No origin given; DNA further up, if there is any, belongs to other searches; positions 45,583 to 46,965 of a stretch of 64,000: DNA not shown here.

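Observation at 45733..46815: RNA ligase fused to a tRNA-binding OB domain (tRNA-targeted ligase)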

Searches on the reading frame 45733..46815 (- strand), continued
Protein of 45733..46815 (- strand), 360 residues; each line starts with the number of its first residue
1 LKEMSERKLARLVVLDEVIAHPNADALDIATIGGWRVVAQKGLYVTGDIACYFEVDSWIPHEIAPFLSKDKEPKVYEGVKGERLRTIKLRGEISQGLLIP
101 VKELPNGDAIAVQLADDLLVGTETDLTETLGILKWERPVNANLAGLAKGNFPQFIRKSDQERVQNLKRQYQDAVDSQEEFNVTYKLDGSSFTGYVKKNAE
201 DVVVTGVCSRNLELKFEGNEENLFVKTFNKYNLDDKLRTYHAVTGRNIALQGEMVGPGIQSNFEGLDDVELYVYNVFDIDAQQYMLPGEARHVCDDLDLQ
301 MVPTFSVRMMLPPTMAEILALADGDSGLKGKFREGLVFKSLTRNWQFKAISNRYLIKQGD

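Call 28: find_homologous_proteins(query=window:45736-46806:-, max_evalue=0.00001)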
Query window:45736-46806:- (357 aa): 5904 proteins with E <= 0.00001 among 8000 candidates; the best 120 are listed.
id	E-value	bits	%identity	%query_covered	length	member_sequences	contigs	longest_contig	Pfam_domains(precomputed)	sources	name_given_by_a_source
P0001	1.7e-228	776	97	100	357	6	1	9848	PF09414.16,PF21189.4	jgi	jgi:RNA ligase (TIGR02306 family)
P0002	1.2e-220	750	93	100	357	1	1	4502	PF09414.16,PF21189.4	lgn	-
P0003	1.9e-208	710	88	100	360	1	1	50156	PF09414.16,PF21189.4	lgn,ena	-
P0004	2.8e-205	699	88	100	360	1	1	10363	PF09414.16,PF21189.4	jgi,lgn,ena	-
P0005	7.6e-205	698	87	100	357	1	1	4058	PF09414.16,PF21189.4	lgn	-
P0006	2.3e-203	693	87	100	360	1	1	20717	PF09414.16,PF21189.4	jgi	jgi:RNA ligase (TIGR02306 family)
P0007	4.8e-201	685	86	100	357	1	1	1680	PF09414.16,PF21189.4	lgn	-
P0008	4.0e-199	679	84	100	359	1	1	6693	PF09414.16,PF21189.4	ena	-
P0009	8.9e-193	658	82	100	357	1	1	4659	PF09414.16,PF21189.4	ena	-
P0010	1.2e-190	651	81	100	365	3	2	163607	PF09414.16,PF21189.4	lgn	-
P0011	3.2e-189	647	81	100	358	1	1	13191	PF09414.16,PF21189.4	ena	-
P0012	7.0e-189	646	80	100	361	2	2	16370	PF09414.16,PF21189.4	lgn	-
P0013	1.4e-188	645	79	100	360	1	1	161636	PF09414.16,PF21189.4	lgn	-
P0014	7.5e-188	642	79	100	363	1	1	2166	PF09414.16,PF21189.4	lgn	-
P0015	1.5e-185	635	79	100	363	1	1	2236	PF09414.16,PF21189.4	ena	-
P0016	6.0e-183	626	77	100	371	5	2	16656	PF09414.16,PF21189.4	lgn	-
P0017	9.4e-182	622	79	100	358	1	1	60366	PF09414.16,PF21189.4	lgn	-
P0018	2.3e-172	591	74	99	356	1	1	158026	PF09414.16,PF21189.4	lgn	-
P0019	1.4e-169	582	74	97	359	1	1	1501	PF09414.16,PF21189.4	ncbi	ncbi:RNA ligase [compost metagenome]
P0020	1.4e-165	569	73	99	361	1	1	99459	PF09414.16,PF21189.4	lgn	-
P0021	2.7e-162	558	70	100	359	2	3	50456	PF09414.16,PF21189.4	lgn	-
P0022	1.3e-156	539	69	100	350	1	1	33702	PF09414.16,PF21189.4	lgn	-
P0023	2.8e-155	535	68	100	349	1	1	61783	PF09414.16,PF21189.4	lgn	-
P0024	4.0e-154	531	68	100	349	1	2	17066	PF09414.16,PF21189.4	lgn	-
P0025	5.4e-154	531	69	100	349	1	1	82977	PF09414.16,PF21189.4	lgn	-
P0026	8.1e-120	418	55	99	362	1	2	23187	PF09414.16,PF21189.4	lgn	-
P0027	5.4e-117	409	56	100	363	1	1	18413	PF09414.16,PF21189.4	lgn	-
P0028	1.2e-116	408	56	99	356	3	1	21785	PF09414.16,PF21189.4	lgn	-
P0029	9.7e-115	402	55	100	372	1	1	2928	PF09414.16,PF21189.4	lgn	-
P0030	3.5e-114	400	54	99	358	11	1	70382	PF09414.16,PF21189.4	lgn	-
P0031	1.5e-113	398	54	99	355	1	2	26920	PF09414.16,PF21189.4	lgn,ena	-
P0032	4.7e-113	396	54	99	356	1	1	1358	PF09414.16,PF21189.4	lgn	-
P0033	1.4e-112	395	56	100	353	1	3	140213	PF09414.16,PF21189.4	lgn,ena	-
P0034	5.0e-111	389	53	99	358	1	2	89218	PF09414.16,PF21189.4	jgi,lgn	jgi:RNA ligase (TIGR02306 family)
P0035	4.8e-110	386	56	100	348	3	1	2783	PF09414.16,PF21189.4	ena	-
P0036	5.0e-110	386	55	99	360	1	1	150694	PF09414.16,PF21189.4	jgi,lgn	-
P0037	1.1e-109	385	55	100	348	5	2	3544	PF09414.16,PF21189.4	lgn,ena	-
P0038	3.0e-106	374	51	99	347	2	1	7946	PF09414.16,PF21189.4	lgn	-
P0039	5.7e-105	370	50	98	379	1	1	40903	PF09414.16,PF21189.4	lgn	-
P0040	3.5e-104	367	49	99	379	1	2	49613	PF09414.16,PF21189.4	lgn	-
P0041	3.7e-103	364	50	99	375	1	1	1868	PF09414.16,PF21189.4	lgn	-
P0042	4.4e-101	357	50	99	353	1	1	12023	PF09414.16,PF21189.4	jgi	jgi:RNA ligase (TIGR02306 family)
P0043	2.1e-100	355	51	99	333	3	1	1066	PF09414.16,PF21189.4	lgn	-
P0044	7.0e-98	346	50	99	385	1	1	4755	PF09414.16,PF21189.4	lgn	-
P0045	7.9e-98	346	50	98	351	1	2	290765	PF09414.16,PF21189.4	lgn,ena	-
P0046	1.6e-96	342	50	99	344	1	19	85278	PF09414.16,PF21189.4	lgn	-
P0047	4.8e-96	340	50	99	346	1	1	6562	PF09414.16,PF21189.4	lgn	-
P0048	6.4e-96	340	51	100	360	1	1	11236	PF09414.16,PF21189.4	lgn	-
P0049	9.1e-96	339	52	100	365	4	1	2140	PF09414.16,PF21189.4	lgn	-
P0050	1.0e-94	336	51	100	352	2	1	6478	PF09414.16,PF21189.4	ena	-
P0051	1.5e-94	335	49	99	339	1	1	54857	PF09414.16,PF21189.4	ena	-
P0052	1.7e-94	335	49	98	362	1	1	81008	PF09414.16,PF21189.4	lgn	-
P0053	2.2e-94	335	51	100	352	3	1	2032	PF09414.16,PF21189.4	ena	-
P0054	2.3e-94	335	48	100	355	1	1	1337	PF09414.16,PF21189.4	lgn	-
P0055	3.2e-94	334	50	99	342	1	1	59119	PF09414.16,PF21189.4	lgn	-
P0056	3.6e-94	334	51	99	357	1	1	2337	PF09414.16,PF21189.4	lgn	-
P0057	5.9e-94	333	49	99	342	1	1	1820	PF09414.16,PF21189.4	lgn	-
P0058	6.9e-94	333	49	100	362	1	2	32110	PF09414.16,PF21189.4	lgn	-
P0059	8.7e-94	333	48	100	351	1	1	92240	PF09414.16,PF21189.4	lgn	-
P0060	1.5e-93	332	51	100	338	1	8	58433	PF09414.16,PF21189.4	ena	-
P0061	2.9e-93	331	48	99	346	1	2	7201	PF09414.16,PF21189.4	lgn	-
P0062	4.0e-93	331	49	99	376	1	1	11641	PF09414.16,PF21189.4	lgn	-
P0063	4.1e-93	331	48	98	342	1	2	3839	PF09414.16,PF21189.4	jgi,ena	jgi:RNA ligase (TIGR02306 family)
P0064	4.3e-93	331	49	98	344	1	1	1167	PF09414.16,PF21189.4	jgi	jgi:RNA ligase (TIGR02306 family)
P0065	4.6e-93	330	50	98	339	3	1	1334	PF09414.16,PF21189.4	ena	-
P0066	6.0e-93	330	49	98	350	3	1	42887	PF09414.16,PF21189.4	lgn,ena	-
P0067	6.4e-93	330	48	98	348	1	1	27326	PF09414.16,PF21189.4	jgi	jgi:RNA ligase (TIGR02306 family)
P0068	9.5e-93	329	48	98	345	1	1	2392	PF09414.16,PF21189.4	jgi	jgi:RNA ligase (TIGR02306 family)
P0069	1.2e-92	329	51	100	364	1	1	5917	PF09414.16,PF21189.4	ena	-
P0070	2.4e-92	328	49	99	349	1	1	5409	PF09414.16,PF21189.4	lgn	-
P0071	3.3e-92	328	49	98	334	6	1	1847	PF09414.16,PF21189.4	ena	-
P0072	3.5e-92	327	49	98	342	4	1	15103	PF09414.16,PF21189.4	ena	-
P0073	4.3e-92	327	47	99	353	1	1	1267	PF09414.16,PF21189.4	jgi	jgi:RNA ligase (TIGR02306 family)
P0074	4.4e-92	327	49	100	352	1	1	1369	PF09414.16,PF21189.4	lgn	-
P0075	4.6e-92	327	47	99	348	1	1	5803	PF09414.16,PF21189.4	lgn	-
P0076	6.0e-92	327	50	99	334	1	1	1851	PF09414.16,PF21189.4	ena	-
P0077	6.5e-92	327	48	99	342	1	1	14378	PF09414.16,PF21189.4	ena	-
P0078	6.5e-92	327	48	98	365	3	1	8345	PF09414.16,PF21189.4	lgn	-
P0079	7.1e-92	326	50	99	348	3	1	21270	PF09414.16,PF21189.4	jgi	jgi:RNA ligase (TIGR02306 family)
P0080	1.1e-91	326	50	98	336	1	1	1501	PF09414.16,PF21189.4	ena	-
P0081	1.1e-91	326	49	99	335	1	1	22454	PF09414.16,PF21189.4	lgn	-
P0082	1.1e-91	326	47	99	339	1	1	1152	PF09414.16,PF21189.4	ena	-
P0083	1.3e-91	326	48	100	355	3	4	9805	PF09414.16,PF21189.4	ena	-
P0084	1.3e-91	326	50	99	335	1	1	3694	PF09414.16,PF21189.4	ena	-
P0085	1.7e-91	325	49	100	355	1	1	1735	PF09414.16,PF21189.4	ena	-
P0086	2.1e-91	325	48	99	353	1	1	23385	PF09414.16,PF21189.4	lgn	-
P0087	3.3e-91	324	49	99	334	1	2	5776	PF09414.16,PF21189.4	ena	-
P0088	4.0e-91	324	47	99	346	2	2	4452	PF09414.16,PF21189.4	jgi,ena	jgi:RNA ligase (TIGR02306 family)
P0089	4.5e-91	324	49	99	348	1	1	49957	PF09414.16,PF21189.4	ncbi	-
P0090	4.9e-91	324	48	99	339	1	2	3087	PF09414.16,PF21189.4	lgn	-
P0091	5.6e-91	324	48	100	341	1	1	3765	PF09414.16,PF21189.4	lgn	-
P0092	5.7e-91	324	47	98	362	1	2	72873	PF09414.16,PF21189.4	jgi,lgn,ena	jgi:RNA ligase (TIGR02306 family)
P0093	6.7e-91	323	48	98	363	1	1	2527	PF09414.16,PF21189.4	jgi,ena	-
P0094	6.9e-91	323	48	99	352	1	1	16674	PF09414.16,PF21189.4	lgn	-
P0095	7.4e-91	323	48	98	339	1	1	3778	PF09414.16,PF21189.4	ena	-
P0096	7.8e-91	323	47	98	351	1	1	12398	PF09414.16,PF21189.4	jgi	jgi:RNA ligase (TIGR02306 family)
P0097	8.5e-91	323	48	99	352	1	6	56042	PF09414.16,PF21189.4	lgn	-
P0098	9.2e-91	323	50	99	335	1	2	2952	PF09414.16,PF21189.4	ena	-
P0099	1.5e-90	322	48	99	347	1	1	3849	PF09414.16,PF21189.4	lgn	-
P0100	1.5e-90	322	48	98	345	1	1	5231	PF09414.16,PF21189.4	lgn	-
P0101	1.6e-90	322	49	98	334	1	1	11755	PF09414.16,PF21189.4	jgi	-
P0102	1.9e-90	322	49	99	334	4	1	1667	PF09414.16,PF21189.4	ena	-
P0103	1.9e-90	322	49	99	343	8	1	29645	PF09414.16,PF21189.4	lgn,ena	-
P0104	2.2e-90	322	49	99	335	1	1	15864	PF09414.16,PF21189.4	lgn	-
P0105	3.0e-90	321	48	98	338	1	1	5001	PF09414.16,PF21189.4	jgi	jgi:RNA ligase (TIGR02306 family)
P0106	4.0e-90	321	49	100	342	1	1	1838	PF09414.16,PF21189.4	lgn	-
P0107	4.1e-90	321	49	99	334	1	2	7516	PF09414.16,PF21189.4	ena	-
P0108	4.1e-90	321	49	99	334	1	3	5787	PF09414.16,PF21189.4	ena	-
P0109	4.2e-90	321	50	99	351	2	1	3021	PF09414.16,PF21189.4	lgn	-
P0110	4.3e-90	321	48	98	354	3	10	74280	PF09414.16,PF21189.4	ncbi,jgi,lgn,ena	jgi:RNA ligase (TIGR02306 family)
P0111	5.3e-90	320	49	99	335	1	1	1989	PF09414.16,PF21189.4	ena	-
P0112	5.3e-90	320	47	99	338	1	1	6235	PF09414.16,PF21189.4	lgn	-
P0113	5.4e-90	320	48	99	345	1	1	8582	PF09414.16,PF21189.4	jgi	jgi:RNA ligase (TIGR02306 family)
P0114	6.3e-90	320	48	100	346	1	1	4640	PF09414.16,PF21189.4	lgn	-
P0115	7.4e-90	320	47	100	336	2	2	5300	PF09414.16,PF21189.4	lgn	-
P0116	7.7e-90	320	49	99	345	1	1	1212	PF09414.16,PF21189.4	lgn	-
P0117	7.8e-90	320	49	98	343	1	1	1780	PF09414.16,PF21189.4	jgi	jgi:RNA ligase (TIGR02306 family)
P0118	8.1e-90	320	46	98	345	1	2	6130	PF09414.16,PF21189.4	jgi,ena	jgi:RNA ligase (TIGR02306 family)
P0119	9.0e-90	320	49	98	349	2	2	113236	PF09414.16,PF21189.4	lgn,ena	-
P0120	9.8e-90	319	46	100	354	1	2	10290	PF09414.16,PF21189.4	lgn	-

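Call 44: get_annotated_region(hit=H5, flank=6000)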
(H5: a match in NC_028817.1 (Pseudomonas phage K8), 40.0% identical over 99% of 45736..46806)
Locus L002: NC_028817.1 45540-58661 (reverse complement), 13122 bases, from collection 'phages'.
description: Pseudomonas phage K8, complete genome.
organism: Pseudomonas phage K8 (NCBI taxid 1716041)
taxonomy: Viruses; Duplodnaviria; Heunggongvirae; Uroviricota; Caudoviricetes; Pakpunavirus
host: Pseudomonas aeruginosa PAK; source: river water; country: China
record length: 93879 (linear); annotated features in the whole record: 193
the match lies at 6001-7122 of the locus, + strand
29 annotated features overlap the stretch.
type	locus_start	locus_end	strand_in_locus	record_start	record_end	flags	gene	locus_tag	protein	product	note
CDS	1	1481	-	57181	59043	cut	-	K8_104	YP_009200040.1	DNA primase/helicase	-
CDS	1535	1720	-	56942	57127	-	-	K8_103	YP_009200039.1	hypothetical protein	-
CDS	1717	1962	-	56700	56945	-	-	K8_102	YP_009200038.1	hypothetical protein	-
CDS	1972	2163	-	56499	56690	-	-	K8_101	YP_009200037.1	hypothetical protein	-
CDS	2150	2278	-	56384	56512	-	-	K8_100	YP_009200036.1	hypothetical protein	-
CDS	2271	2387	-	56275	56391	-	-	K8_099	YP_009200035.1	hypothetical protein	-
CDS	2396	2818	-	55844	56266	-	-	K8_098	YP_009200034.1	hypothetical protein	-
CDS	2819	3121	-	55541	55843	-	-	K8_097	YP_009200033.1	hypothetical protein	-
CDS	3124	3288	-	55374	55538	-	-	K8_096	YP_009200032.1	hypothetical protein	-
CDS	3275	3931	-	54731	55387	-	-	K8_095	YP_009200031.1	hypothetical protein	-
CDS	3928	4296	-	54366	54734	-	-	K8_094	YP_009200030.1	hypothetical protein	-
CDS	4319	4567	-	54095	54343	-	-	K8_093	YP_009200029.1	hypothetical protein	-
CDS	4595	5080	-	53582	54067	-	-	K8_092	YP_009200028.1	hypothetical protein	-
CDS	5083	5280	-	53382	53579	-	-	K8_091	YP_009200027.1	hypothetical protein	-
CDS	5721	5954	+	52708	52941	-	-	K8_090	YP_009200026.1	hypothetical protein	-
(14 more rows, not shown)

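Call 45: get_annotated_region(hit=H27, flank=6000)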
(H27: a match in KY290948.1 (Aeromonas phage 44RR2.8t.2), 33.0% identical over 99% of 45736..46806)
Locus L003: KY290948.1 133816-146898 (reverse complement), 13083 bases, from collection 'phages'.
description: Aeromonas phage 44RR2.8t.2, complete genome.
organism: Aeromonas phage 44RR2.8t.2 (NCBI taxid 1932900)
taxonomy: Viruses; Duplodnaviria; Heunggongvirae; Uroviricota; Caudoviricetes; Straboviridae; Biquartavirus; Biquartavirus 44RR2
host: Aeromonas salmonicida HER1098; source: -; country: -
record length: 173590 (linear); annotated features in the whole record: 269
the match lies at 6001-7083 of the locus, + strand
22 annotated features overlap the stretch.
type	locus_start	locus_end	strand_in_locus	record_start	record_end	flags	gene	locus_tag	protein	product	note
CDS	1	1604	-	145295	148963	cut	-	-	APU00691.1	long tail fiber proximal subunit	-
CDS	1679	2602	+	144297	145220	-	-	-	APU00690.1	ribonuclease H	-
CDS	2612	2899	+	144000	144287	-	-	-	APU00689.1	double-stranded DNA binding protein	Phage double-stranded DNA binding protein #T4-like dsbA, late transcriptional regulation #T4 GC1668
CDS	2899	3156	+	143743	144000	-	-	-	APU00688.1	transcriptional regulator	-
CDS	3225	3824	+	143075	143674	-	-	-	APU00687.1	DNA helicase loader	-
CDS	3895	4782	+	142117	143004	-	-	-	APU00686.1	single stranded DNA-binding protein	-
CDS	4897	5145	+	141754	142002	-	-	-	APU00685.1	hypothetical protein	-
CDS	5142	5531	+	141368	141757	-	-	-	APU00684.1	hypothetical protein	-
CDS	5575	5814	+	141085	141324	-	-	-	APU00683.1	hypothetical protein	-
CDS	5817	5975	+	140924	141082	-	-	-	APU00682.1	hypothetical protein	-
CDS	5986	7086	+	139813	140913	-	-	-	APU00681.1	hypothetical protein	-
CDS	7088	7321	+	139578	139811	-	-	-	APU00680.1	hypothetical protein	-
CDS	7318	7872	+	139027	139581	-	-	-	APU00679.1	dihydrofolate reductase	-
CDS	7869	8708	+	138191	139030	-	-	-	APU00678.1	thymidylate synthase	-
CDS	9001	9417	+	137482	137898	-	-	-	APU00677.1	endonuclease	-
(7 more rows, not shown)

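Call 53: find_related_loci(query=A1, collection=viral_contigs, flank=10000)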
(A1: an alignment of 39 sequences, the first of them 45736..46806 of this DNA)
Query A1 (357 aa) in viral_contigs; peptide patterns used: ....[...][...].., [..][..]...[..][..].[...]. (x = any residue, [..] = any of these).
600 stretches matched a pattern (row limit reached: there are more); 560 encode a relative of the query (tblastn E <= 1e-3); the best 80 are kept; 80 distinct loci.
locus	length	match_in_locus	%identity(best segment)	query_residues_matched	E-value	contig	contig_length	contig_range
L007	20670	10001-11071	96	1-357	0e+0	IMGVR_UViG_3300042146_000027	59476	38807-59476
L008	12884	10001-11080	87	1-357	0e+0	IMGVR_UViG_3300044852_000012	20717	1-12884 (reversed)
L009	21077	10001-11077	70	1-357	4e-169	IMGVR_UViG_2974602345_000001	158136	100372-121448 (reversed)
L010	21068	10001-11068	53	4-355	2e-117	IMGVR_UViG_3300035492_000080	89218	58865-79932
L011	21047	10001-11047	48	4-354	1e-96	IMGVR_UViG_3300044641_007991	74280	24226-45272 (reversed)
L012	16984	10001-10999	49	3-355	5e-96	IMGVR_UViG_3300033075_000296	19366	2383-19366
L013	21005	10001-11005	48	1-357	9e-95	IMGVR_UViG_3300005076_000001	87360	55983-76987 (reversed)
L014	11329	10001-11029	47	4-357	1e-94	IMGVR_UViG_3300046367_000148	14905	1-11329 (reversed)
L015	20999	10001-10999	46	4-353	1e-94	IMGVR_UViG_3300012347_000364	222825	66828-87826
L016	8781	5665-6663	46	4-353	1e-94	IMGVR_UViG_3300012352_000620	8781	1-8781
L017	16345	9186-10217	47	4-353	4e-94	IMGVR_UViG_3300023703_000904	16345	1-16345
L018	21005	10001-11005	47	4-357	3e-94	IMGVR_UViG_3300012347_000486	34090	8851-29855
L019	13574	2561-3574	49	1-355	7e-94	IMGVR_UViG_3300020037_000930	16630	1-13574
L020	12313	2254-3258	47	4-355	2e-93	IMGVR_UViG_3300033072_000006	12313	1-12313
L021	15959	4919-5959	46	4-353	2e-93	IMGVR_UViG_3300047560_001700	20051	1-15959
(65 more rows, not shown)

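Call 65: predict_structure(alignment_id=A1)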
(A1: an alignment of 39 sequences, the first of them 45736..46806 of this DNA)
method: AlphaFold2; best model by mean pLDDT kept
length: 357 residues; sequences in the alignment: 39
mean_pLDDT: 88.4   pTM: 0.74
mean pLDDT of the five models: 88.4, 87.9, 86.9, 86.6, 85.7
residues with pLDDT >= 90: 225; 70-90: 101; 50-70: 26; < 50: 5
segments of 3 or more residues with pLDDT < 50: none
pLDDT, mean of each block of 10 residues (from residue 1): 71 92 91 89 92 92 89 93 86 92 84 59 89 75 77 60 81 97 95 94 91 92 97 98 96 92 96 93 96 97 96 92 91 95 89 69
secondary structure, 60 per line:
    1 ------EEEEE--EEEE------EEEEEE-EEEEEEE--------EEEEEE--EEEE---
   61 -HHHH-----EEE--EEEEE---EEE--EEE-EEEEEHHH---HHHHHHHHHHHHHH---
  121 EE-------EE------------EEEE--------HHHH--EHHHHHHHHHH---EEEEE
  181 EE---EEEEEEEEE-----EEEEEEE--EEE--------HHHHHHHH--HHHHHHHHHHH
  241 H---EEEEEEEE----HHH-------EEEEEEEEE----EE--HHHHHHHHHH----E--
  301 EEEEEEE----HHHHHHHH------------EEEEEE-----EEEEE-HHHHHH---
elements in order: E7-11 E14-17 E24-29 E31-37 E46-51 E54-57 H62-65 E71-73 E76-80 E84-86 E89-91 E93-97 H104-117 E144-147 H156-159 H163-172 E176-182 E186-194 E200-206 E209-211 H220-227 H230-241 E245-252 E267-275 H284-293 E301-307 H312-319 E332-337 E343-347 H349-354
